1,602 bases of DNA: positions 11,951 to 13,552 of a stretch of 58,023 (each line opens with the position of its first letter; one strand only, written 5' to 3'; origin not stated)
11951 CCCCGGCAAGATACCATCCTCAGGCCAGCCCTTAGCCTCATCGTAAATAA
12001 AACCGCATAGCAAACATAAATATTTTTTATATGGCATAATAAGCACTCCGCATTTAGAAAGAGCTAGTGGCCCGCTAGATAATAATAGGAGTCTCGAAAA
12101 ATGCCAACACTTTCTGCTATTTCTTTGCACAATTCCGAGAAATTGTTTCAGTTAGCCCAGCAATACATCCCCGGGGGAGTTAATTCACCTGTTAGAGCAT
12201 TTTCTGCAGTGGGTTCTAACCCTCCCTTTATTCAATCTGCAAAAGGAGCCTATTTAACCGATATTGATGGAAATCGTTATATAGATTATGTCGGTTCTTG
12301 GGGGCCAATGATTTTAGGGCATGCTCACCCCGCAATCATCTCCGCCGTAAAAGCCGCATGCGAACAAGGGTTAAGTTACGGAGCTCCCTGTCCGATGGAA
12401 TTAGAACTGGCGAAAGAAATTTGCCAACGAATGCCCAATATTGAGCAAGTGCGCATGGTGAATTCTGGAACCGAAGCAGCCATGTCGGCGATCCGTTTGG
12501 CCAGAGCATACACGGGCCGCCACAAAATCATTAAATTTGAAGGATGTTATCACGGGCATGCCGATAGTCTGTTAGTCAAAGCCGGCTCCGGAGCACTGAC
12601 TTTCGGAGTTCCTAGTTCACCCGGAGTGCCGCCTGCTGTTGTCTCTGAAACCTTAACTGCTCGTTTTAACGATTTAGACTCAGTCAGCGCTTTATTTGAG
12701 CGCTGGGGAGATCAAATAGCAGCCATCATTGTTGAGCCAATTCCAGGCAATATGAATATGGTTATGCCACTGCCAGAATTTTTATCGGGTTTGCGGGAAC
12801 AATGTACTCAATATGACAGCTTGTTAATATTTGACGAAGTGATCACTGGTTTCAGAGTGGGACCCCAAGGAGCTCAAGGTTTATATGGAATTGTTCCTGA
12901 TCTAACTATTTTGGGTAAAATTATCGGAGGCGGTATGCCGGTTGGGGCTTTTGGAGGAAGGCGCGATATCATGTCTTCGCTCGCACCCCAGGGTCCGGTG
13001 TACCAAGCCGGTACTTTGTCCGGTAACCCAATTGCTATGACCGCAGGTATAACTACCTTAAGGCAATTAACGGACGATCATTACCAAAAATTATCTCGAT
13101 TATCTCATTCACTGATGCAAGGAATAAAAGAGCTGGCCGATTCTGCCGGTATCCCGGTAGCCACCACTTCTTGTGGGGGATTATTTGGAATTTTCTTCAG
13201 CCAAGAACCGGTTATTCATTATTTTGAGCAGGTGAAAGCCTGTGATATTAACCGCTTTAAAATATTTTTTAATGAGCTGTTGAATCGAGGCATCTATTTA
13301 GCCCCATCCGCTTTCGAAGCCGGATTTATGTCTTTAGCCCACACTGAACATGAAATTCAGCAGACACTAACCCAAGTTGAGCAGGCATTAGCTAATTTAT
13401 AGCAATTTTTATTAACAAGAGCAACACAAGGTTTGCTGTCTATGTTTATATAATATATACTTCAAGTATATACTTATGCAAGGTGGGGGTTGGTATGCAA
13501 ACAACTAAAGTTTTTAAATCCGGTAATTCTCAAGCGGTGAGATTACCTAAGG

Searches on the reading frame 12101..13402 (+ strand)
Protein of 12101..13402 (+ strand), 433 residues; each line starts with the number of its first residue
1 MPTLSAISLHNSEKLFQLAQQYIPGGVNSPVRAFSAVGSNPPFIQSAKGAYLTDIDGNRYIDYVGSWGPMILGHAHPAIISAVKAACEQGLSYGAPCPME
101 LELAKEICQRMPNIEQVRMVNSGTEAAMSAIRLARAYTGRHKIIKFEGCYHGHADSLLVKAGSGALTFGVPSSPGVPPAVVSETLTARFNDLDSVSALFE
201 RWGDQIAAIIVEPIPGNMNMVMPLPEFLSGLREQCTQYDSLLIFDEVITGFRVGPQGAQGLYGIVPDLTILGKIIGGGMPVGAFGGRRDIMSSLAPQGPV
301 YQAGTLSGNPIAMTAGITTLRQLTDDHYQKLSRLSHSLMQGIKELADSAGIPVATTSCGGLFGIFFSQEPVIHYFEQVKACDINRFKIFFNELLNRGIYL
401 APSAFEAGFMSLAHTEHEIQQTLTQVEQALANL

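Call 44: search_protein_families(library=ncbifam, proteins=[window:12101-13402:+], max_evalue=1e-10)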
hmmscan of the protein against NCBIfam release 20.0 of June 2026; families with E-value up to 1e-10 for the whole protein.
window:12101-13402:+ (433 aa): 68 families (the best 25 are shown)
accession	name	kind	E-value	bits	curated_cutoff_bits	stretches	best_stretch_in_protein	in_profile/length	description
NF000818.0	PRK00062.1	subfamily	9.7e-202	670.3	398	1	10-432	4-426/429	glutamate-1-semialdehyde 2,1-aminomutase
TIGR00713.1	hemL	equivalog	1.7e-187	623.2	527.3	1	12-432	2-422/423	glutamate-1-semialdehyde 2,1-aminomutase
NF009055.0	PRK12389.1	equivalog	5.6e-157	522.8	637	1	9-432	3-427/431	glutamate-1-semialdehyde 2,1-aminomutase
NF001864.0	PRK00615.1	equivalog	1.6e-120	402.6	706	1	10-426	5-422/433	glutamate-1-semialdehyde aminotransferase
NF041362.1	GntE_guanitoxin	equivalog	2.7e-106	355.6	525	1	9-423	5-426/426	guanitoxin biosynthesis PLP-dependent transaminase GntE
NF004856.0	PRK06209.1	equivalog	7.2e-66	222.5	486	1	7-430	6-413/450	glutamate-1-semialdehyde 2,1-aminomutase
NF005453.0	PRK07046.1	subfamily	1.7e-61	208.2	425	1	40-433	57-451/453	transaminase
NF005993.0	PRK08117.1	subfamily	2.2e-51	174.8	574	1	44-369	29-370/433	aspartate aminotransferase family protein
TIGR00707.1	argD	subfamily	8.1e-50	169.7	410.05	1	42-374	11-337/381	acetylornithine/succinylornithine family transaminase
NF004426.0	PRK05769.1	equivalog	3.8e-48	164.4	552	1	41-351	37-364/441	acetyl ornithine aminotransferase family protein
NF002874.0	PRK03244.1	equivalog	3.2e-45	154.6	457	1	41-348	26-325/399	acetylornithine transaminase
NF049976.1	AmadipTransam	equivalog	4.7e-45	154.2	650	1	42-370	16-356/416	2-aminoadipate transaminase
NF008570.0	PRK11522.1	equivalog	8.8e-43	146.5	612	1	47-369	75-403/464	putrescine aminotransferase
NF002985.0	PRK03715.1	equivalog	1.8e-42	145.4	568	1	39-351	16-323/395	acetylornithine transaminase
NF006368.0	PRK08593.1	equivalog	4e-42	144.4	570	2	44-153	30-144/448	aspartate aminotransferase family protein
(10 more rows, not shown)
